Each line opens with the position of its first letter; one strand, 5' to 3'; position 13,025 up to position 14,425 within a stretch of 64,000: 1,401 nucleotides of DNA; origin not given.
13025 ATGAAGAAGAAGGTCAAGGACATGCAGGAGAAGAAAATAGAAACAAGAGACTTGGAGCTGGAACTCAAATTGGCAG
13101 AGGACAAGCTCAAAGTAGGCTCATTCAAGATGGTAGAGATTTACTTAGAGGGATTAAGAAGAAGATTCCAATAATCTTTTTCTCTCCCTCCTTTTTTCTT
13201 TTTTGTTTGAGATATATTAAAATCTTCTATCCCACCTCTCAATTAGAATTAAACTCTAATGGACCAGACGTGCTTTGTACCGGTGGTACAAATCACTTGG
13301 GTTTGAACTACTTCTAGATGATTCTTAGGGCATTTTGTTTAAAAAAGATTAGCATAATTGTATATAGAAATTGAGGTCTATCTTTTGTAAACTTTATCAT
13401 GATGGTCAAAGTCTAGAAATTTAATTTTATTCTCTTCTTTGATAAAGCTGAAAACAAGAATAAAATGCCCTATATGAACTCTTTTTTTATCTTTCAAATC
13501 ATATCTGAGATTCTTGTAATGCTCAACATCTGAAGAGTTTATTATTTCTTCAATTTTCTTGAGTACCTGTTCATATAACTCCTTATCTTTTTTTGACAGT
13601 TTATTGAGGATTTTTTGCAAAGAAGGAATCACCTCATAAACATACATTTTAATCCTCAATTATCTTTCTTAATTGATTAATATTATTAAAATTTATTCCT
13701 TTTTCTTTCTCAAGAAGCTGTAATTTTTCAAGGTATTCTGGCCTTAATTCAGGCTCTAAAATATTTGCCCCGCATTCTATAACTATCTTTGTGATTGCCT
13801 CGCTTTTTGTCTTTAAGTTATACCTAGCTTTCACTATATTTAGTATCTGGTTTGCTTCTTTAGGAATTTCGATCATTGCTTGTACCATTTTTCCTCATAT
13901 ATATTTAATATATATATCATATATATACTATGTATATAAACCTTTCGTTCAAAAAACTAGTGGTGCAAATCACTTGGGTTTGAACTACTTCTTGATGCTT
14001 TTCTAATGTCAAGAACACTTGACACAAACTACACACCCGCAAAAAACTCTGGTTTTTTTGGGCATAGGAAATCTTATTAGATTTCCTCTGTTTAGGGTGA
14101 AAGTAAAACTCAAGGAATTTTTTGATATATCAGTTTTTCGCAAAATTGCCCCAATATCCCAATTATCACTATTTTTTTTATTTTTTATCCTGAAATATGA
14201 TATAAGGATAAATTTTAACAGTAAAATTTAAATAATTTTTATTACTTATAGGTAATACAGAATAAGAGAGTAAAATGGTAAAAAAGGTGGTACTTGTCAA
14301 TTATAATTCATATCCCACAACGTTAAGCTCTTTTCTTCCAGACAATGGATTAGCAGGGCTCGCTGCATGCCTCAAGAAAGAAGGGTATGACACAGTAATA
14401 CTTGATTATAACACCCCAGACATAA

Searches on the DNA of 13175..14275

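Call 68: search_rna_families(source=window, start=13175, end=14275, threshold=evalue, max_evalue=1)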
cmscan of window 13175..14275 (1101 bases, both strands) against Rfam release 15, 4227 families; matches with E-value up to 1: 0.
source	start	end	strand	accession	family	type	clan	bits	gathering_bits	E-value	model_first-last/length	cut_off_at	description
